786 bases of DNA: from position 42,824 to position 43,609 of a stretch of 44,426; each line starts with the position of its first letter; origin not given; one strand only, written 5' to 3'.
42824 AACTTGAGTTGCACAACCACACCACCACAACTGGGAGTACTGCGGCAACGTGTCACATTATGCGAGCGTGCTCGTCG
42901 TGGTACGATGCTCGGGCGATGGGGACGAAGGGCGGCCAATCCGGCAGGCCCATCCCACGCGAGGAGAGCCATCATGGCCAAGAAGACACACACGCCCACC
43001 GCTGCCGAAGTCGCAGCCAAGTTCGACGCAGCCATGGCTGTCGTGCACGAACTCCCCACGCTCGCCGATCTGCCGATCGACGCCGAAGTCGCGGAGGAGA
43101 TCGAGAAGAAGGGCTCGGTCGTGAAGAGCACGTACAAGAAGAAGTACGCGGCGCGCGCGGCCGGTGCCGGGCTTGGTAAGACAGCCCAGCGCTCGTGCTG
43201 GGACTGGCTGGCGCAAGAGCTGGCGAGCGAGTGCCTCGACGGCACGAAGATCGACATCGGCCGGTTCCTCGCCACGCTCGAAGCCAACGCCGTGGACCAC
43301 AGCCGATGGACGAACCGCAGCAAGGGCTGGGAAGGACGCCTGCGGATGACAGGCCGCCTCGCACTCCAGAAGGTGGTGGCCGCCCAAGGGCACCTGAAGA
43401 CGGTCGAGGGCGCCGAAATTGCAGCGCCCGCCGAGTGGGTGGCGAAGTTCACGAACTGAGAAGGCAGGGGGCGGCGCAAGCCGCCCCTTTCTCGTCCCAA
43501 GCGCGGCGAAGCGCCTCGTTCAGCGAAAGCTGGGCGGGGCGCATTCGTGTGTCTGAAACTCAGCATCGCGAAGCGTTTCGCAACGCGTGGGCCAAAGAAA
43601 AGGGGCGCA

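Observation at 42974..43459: Four-member paralog family of unknown function; the two closest copies converge on the junction region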

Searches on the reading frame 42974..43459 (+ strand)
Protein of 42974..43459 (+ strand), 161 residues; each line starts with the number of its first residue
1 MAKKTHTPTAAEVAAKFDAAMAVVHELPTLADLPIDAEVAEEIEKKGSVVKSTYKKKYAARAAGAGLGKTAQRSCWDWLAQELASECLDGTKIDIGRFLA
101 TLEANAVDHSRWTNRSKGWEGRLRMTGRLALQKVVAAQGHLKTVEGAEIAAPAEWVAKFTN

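Call 3: search_protein_families(library=pfam, proteins=[window:42974-43459:+], max_evalue=1)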
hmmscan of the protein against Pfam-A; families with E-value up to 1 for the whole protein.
window:42974-43459:+ (161 aa): 0 families

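Call 4: search_protein_families(library=phrogs, proteins=[window:42974-43459:+], max_evalue=0.1)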
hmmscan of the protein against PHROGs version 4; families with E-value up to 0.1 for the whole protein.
window:42974-43459:+ (161 aa): 0 families

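Call 8: search_dna_similar(query=window:42974-43459:+, collection=phages, mode=protein, max_evalue=0.001, max_rows=40)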
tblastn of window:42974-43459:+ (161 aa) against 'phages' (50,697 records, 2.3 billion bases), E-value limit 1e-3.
Records with a match: 2; places in all: 4; records where one place covers at least 80% of the query: 0.
Best place of each record, by identity: <60% 2.
By first word of the organism name: Ochrobactrum 2.
By host as written in the record: Ochrobactrum sp. POC9 2.
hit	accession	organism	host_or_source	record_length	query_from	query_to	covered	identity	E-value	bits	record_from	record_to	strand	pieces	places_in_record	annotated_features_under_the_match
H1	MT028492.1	Ochrobactrum phage vB_OspP_OH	Ochrobactrum sp. POC9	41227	72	161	56%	51.6%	2e-19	89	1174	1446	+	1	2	hypothetical protein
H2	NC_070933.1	Ochrobactrum phage vB_OspP_OH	Ochrobactrum sp. POC9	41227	72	161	56%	51.6%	2e-19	89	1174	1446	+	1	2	hypothetical protein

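Call 11: find_homologous_proteins(query=A1, max_evalue=0.001)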
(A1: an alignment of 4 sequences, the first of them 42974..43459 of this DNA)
Query A1 (4 sequences) (161 aa, profile of the alignment): 1131 proteins with E <= 0.001 among 8000 candidates; the best 120 are listed.
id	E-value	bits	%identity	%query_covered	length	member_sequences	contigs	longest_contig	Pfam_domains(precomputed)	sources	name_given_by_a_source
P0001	5.8e-58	213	58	70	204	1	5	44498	-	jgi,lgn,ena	jgi:hypothetical protein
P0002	1.1e-56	209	39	68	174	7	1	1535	-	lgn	-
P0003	9.1e-54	199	85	100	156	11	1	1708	-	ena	-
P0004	1.4e-53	199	95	83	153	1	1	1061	-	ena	-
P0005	1.6e-53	199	58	74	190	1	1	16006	-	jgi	jgi:hypothetical protein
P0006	2.7e-53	198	51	99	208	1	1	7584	-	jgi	jgi:hypothetical protein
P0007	2.8e-53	198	77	99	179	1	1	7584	-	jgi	jgi:hypothetical protein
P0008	4.9e-52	194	58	70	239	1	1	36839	-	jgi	jgi:hypothetical protein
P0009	7.4e-51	190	86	86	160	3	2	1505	-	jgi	jgi:hypothetical protein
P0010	1.5e-50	189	73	99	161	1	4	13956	-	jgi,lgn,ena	jgi:hypothetical protein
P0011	3.0e-50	188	81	100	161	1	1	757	-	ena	-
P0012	6.0e-50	187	56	74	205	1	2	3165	-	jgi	jgi:hypothetical protein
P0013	1.7e-49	186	39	73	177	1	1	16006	-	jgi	jgi:hypothetical protein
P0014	2.8e-49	185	77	86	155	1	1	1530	-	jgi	jgi:hypothetical protein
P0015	5.5e-49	184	79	86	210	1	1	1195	-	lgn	-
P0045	1.1e-45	173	68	100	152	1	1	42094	-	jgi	jgi:hypothetical protein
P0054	2.8e-45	172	38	74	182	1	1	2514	-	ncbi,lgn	-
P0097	3.0e-42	162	64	100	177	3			-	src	-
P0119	1.7e-41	160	65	83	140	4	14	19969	-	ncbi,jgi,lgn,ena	jgi:hypothetical protein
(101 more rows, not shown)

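Call 18: search_solved_structures(query=A2, max_evalue=10, show_alignments=3)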
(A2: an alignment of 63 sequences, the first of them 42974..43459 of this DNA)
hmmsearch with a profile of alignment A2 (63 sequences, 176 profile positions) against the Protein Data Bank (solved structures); distinct sequences matched with E-value up to 10: 7.
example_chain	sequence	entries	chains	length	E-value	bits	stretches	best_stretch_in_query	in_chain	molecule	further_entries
5a22_A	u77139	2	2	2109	0.43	13.7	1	82-122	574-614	VESICULAR STOMATITIS VIRUS L POLYMERASE | RNA-directed RNA polymerase L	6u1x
7pf7_A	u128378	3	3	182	1.5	11.9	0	72-107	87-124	Ferritin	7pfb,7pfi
7pf9_A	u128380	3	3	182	1.5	11.9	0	72-107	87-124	Ferritin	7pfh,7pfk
7pf8_A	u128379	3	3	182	1.6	11.9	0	72-107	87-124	Ferritin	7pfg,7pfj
6som_A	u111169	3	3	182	1.6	11.9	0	72-106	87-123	Ferritin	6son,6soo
6sop_A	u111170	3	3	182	1.7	11.8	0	72-107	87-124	Ferritin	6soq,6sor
5ouz_A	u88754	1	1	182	1.7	11.8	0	72-107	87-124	Ferritin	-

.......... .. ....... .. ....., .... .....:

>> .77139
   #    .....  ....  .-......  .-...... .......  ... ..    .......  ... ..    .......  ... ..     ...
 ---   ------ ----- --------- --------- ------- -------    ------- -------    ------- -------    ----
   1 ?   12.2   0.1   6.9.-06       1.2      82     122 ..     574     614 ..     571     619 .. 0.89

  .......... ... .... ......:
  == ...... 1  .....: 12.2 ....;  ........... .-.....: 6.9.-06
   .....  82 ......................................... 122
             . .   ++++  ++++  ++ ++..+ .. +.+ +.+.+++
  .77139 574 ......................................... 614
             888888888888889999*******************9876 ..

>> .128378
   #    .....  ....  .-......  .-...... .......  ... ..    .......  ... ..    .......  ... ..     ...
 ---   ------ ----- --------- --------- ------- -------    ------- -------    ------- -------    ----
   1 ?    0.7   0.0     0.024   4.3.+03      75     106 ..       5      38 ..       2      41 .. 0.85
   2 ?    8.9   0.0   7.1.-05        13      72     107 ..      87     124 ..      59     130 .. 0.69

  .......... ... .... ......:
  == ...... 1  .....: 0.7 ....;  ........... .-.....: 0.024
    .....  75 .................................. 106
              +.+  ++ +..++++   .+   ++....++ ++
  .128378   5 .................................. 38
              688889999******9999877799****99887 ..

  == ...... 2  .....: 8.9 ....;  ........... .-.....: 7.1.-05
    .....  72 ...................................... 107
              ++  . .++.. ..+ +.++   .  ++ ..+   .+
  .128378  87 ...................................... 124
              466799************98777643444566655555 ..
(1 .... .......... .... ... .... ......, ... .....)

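Call 24: predict_structure(alignment_id=A2)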
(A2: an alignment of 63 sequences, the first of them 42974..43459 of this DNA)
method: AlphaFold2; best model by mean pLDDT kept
length: 161 residues; sequences in the alignment: 63
mean_pLDDT: 74.9   pTM: 0.56
mean pLDDT of the five models: 74.9, 72.0, 71.8, 71.7, 70.1
residues with pLDDT >= 90: 69; 70-90: 22; 50-70: 41; < 50: 29
segments of 3 or more residues with pLDDT < 50: 1-4, 7-9, 14-28
pLDDT, mean of each block of 10 residues (from residue 1): 48 49 41 54 62 70 61 69 90 91 96 89 93 96 96 93 76
secondary structure, 60 per line:
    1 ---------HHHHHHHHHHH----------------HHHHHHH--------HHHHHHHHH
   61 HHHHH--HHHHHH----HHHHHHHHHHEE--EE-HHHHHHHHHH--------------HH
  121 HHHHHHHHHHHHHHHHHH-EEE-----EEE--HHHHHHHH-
elements in order: H10-20 H37-43 H52-65 H68-73 H78-87 H95-104 H119-138 E140-142 E148-150 H153-160

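Call 25: search_protein_representatives(alignment_id=A1)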
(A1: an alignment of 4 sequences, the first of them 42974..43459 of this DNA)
Query: 4 sequences, 150 profile positions. Proteins with E-value up to 0.001 (for the whole library): 743; up to 1e-10: 469; up to 1e-30: 66. The best 150 are listed.
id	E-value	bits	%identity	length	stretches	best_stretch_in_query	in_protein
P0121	5.2e-47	175.9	-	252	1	20-142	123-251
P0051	5.4e-46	172.6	-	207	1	11-142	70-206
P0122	2.7e-43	163.8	-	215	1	13-142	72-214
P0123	1.5e-42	161.4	-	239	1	13-142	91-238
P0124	5.4e-42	159.6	-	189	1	15-142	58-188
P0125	1.1e-41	158.6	-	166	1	14-141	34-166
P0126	2.6e-41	157.4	-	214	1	18-146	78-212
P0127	6.7e-41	156.0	-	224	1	24-142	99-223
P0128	6.9e-41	156.0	-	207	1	14-142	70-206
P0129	7.4e-41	155.9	-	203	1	10-142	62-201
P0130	1.6e-40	154.8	-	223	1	23-142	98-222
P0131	2.2e-40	154.4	-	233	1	20-142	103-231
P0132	2.5e-40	154.2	-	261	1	8-142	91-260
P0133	4.4e-40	153.4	-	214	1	20-142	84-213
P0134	1.0e-39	152.2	-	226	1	20-141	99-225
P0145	5.0e-36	140.2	-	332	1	16-147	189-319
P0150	4.0e-35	137.3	-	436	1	9-147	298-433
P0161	2.0e-33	131.8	-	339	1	15-146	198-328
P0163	2.9e-33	131.2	-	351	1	14-145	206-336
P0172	1.9e-32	128.6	-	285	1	15-146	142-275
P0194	1.0e-29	119.7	-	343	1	18-138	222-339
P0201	6.4e-29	117.2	-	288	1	15-147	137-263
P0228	2.1e-26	109.0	-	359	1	6-142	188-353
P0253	1.2e-24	103.3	-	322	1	18-146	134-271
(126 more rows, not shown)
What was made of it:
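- At least 1,131 hits in one search (call 11) and 743 clusters at 50% identity in another (call 25). The module is C-terminal in nearly all of the 150 best representatives (call 25).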

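Call 28: fold_search(model_id=the predicted structure, library=pdb)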
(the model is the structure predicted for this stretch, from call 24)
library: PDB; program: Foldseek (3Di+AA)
matches with E <= 10: 10; with E <= 0.001: 0
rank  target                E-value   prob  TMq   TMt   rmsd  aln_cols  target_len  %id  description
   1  8aa5_AP1              3.7e+00  0.02  0.13  0.05  21.3       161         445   14  Cryo-EM structure of the strand transfer complex of the TnsB transposase (type V-K CRISPR-associated transposon) (released 2022-10-19)
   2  3rk6_A                7.0e+00  0.02  0.17  0.14  13.2       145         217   12  Crystal structure of the middle domain of human Paip1 (released 2011-05-18)
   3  6rko_B                7.0e+00  0.01  0.12  0.07  13.0       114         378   12  Cryo-EM structure of the E. coli cytochrome bd-I oxidase at 2.68 A resolution (released 2019-10-16)
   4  4dnc_A                7.4e+00  0.02  0.15  0.11  10.4        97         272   15  Crystal structure of human MOF in complex with MSL1 (released 2012-07-25)
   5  5czo_B                8.3e+00  0.02  0.13  0.09  13.3        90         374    9  Structure of S. cerevisiae Hrr25:Mam1 complex, form 2 (released 2016-08-03)
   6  7ose_B                8.3e+00  0.01  0.13  0.07  12.8       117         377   13  cytochrome bd-II type oxidase with bound aurachin D (released 2021-11-17)
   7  6n7y                  8.8e+00  0.01  0.15  0.09  12.0        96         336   14  Crystal structure of human FPPS in complex with an allosteric inhibitor MIT-01-102 (released 2019-11-06)
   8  4gdx_A                9.3e+00  0.03  0.18  0.09  10.5        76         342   17  Crystal Structure of Human Gamma-Glutamyl Transpeptidase--Glutamate complex (released 2013-09-25)
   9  8rdu_R                9.3e+00  0.01  0.16  0.06  20.6       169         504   18  Conformational Landscape of the Type V-K CRISPR-associated TransposonIntegration Assembly CAST V-K composite map (released 2024-06-19)
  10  5aj3_G                9.3e+00  0.01  0.12  0.10  20.1       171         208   13  Structure of the small subunit of the mammalian mitoribosome (released 2015-04-22)

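Call 29: search_protein_families(library=pfam, proteins=[P0145, P0161, P0163, P0194, P0201, P0228, P0253, P0172, P0150, P0121], max_evalue=0.1)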
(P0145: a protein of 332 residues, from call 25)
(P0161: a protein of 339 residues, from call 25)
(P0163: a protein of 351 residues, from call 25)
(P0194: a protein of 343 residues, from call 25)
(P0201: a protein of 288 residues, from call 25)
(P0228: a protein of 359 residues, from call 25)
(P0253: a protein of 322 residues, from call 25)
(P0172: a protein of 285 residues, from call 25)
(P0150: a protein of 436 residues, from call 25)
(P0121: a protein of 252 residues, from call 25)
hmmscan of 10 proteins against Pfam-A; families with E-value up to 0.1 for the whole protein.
P0145 (332 aa): 0 families

P0161 (339 aa): 0 families

P0163 (351 aa): 0 families

P0194 (343 aa): 0 families

P0201 (288 aa): 0 families

P0228 (359 aa): 0 families

P0253 (322 aa): 0 families

P0172 (285 aa): 1 family
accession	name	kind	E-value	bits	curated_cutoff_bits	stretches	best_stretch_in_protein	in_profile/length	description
PF01208.23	URO-D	-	0.013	15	23.9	1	60-110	159-207/346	Uroporphyrinogen decarboxylase (URO-D)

P0150 (436 aa): 1 family
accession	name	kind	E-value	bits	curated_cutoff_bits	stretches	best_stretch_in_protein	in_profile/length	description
PF05598.16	DUF772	-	3.6e-19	69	23.1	1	52-125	1-74/74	Transposase domain (DUF772)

P0121 (252 aa): 0 families

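Call 32: find_encoding_contigs(protein=P0045, flank=10000, max_places=2)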
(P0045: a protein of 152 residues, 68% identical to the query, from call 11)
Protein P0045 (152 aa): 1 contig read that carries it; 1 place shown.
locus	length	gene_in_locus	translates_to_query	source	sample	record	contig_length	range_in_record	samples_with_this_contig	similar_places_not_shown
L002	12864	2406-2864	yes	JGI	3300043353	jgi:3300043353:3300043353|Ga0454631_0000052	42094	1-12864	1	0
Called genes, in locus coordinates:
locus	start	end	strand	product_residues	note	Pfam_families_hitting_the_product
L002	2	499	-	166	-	?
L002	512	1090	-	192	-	-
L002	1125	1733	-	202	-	-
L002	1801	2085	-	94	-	PF02945:Endonuclease_7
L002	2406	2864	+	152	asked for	-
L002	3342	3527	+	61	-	-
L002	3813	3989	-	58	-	-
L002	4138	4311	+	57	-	-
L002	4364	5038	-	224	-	-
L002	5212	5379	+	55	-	-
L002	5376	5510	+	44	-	-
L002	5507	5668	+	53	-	-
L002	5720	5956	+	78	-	-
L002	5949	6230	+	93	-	-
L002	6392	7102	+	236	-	-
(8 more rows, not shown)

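Call 50: search_protein_families(library=ncbifam, proteins=[window:42974-43459:+, P0145, P0161, P0194, P0228, P0201], max_evalue=1)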
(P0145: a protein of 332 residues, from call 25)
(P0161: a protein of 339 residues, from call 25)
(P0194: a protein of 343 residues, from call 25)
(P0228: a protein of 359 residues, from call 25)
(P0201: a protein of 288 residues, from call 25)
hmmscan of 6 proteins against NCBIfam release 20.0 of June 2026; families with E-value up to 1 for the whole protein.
window:42974-43459:+ (161 aa): 2 families
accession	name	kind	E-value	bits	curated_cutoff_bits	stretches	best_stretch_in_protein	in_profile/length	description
NF006816.0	PRK09335.1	equivalog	0.081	13.3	118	1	32-58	42-68/96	30S ribosomal protein S26e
NF041136.1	MrpORP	equivalog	0.16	11.2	450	1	20-62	199-240/365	iron-sulfur cluster carrier protein MrpORP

P0145 (332 aa): 1 family
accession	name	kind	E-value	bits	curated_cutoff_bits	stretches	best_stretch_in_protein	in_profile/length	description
NF041937.1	MXAN_6627.5_fam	equivalog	0.1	12.9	105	1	4-27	80-103/114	MXAN_6627.5 family MYXO-CTERM protein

P0161 (339 aa): 1 family
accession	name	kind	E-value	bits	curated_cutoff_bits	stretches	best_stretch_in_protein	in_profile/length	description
NF041886.1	Rmf_CrpP_fam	subfamily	0.022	14.3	28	1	157-176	5-24/39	Rmf/CrpP family protein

P0194 (343 aa): 0 families

P0228 (359 aa): 0 families

P0201 (288 aa): 1 family
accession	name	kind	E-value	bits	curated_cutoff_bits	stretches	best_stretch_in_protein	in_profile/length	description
TIGR01651.1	CobT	equivalog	0.5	9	759.05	1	88-174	181-264/600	cobaltochelatase subunit CobT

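Call 51: search_protein_families(library=padloc, proteins=[window:42974-43459:+, P0145, P0161, P0194, P0228, P0201], max_evalue=1)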
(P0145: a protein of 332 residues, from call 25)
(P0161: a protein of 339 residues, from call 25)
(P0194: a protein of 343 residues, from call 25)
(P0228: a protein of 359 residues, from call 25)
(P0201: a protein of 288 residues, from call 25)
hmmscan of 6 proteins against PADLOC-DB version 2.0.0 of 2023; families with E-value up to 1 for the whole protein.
window:42974-43459:+ (161 aa): 0 families

P0145 (332 aa): 0 families

P0161 (339 aa): 0 families

P0194 (343 aa): 0 families

P0228 (359 aa): 0 families

P0201 (288 aa): 0 families

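Call 52: list_cluster_members(proteins=[P0054, P0119, P0001, P0097])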
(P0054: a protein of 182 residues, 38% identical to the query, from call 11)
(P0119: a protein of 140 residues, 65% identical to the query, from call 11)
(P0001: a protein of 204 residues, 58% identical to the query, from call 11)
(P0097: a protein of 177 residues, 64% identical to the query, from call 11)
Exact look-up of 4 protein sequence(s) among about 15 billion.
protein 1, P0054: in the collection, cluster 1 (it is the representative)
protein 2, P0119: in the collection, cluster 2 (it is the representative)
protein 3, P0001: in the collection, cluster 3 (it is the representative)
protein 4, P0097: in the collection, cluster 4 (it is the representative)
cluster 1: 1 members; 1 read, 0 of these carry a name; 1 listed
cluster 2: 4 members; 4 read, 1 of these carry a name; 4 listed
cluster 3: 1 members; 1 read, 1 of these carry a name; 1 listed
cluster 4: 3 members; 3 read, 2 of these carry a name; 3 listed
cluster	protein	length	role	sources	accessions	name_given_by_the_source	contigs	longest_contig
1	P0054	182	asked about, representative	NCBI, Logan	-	-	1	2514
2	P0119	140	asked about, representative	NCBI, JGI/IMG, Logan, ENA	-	hypothetical protein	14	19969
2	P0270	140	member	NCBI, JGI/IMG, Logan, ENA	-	-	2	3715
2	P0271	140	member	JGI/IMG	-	-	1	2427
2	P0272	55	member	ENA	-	-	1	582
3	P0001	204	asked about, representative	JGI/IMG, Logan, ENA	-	hypothetical protein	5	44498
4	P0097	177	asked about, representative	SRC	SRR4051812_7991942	-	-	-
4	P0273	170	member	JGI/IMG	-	hypothetical protein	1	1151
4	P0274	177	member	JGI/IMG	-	hypothetical protein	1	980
